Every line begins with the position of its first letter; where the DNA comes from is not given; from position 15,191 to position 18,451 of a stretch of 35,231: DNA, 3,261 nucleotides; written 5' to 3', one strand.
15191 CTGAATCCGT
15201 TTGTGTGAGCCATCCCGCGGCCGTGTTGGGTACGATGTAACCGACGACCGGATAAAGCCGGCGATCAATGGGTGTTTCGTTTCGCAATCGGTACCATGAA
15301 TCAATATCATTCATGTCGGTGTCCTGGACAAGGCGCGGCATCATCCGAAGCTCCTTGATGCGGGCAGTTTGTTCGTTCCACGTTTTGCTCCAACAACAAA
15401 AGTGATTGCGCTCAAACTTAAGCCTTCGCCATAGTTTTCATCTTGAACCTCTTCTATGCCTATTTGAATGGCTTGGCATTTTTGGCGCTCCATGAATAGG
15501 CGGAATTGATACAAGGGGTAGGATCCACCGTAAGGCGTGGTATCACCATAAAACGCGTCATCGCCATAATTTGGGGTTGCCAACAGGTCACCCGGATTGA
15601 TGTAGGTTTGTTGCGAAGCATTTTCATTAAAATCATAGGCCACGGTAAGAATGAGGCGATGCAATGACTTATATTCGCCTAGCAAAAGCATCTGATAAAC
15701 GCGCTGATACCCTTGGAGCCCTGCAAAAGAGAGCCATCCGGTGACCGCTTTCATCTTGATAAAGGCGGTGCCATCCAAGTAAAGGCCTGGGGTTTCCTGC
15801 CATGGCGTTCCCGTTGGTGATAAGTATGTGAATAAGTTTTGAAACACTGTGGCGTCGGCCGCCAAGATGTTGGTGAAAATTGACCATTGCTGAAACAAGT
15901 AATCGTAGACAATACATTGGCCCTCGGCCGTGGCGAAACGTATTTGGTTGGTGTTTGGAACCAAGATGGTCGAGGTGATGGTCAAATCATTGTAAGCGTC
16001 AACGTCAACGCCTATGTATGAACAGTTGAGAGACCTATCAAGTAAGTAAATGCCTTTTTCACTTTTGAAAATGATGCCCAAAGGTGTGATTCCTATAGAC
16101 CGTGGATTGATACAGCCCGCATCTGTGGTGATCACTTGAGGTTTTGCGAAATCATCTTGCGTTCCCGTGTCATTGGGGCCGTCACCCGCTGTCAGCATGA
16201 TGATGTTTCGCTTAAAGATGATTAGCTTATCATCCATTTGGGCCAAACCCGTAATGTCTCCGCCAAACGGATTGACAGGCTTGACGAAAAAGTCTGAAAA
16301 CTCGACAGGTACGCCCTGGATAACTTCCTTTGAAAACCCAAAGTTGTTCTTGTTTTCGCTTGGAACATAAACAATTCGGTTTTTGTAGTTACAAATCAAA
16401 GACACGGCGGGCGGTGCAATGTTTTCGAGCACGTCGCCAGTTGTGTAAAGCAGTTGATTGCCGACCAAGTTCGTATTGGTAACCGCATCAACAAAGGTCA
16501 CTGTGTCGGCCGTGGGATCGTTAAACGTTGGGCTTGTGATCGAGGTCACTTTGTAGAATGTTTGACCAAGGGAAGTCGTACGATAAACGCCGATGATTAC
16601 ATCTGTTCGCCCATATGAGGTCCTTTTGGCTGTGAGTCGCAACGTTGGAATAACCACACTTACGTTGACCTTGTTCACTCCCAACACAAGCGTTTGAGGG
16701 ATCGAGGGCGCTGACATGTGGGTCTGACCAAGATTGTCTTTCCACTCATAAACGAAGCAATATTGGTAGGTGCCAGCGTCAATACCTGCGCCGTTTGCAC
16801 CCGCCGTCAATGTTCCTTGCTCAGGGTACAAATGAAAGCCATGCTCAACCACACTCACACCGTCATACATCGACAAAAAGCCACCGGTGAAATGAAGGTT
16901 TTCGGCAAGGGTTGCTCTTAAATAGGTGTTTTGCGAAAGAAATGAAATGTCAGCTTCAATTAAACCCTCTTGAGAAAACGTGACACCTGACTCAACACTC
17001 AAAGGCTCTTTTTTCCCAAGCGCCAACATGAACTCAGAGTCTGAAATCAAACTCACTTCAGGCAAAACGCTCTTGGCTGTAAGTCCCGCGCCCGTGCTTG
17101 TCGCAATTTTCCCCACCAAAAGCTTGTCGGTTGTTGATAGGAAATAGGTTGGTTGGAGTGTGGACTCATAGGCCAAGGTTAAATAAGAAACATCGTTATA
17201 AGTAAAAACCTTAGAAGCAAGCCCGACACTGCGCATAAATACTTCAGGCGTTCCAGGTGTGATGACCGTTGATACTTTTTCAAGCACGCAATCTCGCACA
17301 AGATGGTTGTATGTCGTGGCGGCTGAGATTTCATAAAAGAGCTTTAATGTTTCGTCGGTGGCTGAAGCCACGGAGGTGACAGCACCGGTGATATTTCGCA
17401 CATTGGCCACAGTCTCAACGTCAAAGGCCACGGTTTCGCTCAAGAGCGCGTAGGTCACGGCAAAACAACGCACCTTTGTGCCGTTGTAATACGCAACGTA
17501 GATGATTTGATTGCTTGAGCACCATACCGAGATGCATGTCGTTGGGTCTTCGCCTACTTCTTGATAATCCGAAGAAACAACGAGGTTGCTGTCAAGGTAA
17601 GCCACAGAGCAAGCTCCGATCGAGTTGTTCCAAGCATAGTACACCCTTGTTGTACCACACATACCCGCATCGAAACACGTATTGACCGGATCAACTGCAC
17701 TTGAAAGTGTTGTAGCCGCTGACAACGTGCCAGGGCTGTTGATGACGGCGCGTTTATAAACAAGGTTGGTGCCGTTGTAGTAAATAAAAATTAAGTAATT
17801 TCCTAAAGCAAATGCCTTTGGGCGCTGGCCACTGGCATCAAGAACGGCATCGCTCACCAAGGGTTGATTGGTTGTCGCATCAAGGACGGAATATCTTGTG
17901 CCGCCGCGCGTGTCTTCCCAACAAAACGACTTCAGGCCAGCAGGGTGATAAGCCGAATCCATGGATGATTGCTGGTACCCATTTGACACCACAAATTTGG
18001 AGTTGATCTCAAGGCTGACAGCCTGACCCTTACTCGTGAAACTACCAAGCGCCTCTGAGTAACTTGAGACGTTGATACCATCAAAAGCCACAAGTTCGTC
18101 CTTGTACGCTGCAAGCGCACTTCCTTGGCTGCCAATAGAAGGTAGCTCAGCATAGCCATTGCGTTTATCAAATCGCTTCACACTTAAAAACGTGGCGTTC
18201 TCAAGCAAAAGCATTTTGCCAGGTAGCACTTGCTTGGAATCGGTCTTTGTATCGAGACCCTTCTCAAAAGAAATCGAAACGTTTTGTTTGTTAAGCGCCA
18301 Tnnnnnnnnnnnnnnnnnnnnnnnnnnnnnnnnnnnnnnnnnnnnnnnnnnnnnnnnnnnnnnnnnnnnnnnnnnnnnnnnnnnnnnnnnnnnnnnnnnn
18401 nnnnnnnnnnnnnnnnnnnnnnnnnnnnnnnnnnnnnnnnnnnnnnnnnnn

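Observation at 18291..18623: Minimal HExxH (DUF4157-like) metallopeptidase gene embedded between tail structural genes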

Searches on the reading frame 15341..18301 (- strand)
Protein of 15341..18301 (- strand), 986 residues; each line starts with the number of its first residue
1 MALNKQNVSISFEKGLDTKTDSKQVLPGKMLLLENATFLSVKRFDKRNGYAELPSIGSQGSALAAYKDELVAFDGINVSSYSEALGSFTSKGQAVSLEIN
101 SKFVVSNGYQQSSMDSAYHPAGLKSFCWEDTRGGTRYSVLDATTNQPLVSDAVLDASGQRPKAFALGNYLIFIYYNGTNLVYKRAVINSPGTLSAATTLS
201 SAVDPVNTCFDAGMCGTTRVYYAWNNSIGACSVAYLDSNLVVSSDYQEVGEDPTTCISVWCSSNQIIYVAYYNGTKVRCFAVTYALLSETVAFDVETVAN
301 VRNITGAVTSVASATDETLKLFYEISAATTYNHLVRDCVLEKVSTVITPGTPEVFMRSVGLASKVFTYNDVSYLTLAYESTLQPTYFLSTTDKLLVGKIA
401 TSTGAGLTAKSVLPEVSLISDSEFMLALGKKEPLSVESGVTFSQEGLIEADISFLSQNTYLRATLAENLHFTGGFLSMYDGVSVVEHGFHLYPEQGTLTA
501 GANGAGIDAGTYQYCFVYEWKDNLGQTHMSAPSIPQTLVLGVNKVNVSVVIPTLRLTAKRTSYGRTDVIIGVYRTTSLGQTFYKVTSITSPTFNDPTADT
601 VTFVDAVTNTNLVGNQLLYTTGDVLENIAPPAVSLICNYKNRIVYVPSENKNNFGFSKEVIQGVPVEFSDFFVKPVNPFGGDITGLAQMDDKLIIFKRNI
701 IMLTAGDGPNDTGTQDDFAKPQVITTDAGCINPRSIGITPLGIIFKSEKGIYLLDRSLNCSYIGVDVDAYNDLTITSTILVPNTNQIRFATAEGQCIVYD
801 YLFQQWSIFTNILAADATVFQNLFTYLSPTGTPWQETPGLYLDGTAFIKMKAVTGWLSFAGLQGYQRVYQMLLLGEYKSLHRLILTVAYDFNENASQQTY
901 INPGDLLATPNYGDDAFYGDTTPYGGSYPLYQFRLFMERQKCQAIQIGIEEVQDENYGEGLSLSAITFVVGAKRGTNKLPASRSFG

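Call 3: search_protein_families(library=pfam, proteins=[window:15341-18301:-], max_evalue=1)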
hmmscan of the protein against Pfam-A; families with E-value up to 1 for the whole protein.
window:15341-18301:- (986 aa): 1 family
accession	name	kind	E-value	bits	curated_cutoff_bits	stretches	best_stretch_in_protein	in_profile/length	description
PF17599.7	DUF5495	-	0.16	12.7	27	1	782-812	16-46/87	Family of unknown function (DUF5495)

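Call 4: search_protein_families(library=phrogs, proteins=[window:15341-18301:-], max_evalue=0.1)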
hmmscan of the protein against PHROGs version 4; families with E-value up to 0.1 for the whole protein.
window:15341-18301:- (986 aa): 3 families
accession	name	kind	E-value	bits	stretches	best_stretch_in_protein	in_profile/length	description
phrog_511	-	head and packaging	1.4e-05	24.7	1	599-756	536-673/862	internal virion protein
phrog_5107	-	lysis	2.9e-05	23.7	1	579-752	134-294/533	amidase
phrog_3287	-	head and packaging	0.017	15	1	680-815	208-352/524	virion structural protein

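Call 67: search_solved_structures(query=window:15341-18301:-, max_evalue=1)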
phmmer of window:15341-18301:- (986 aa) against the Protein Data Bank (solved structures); distinct sequences matched with E-value up to 1: 0.

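Call 79: search_dna_similar(query=window:15341-18301:-, collection=phages, mode=protein, max_evalue=0.001, max_rows=15)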
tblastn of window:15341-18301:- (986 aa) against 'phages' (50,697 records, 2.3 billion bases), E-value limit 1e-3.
No match.
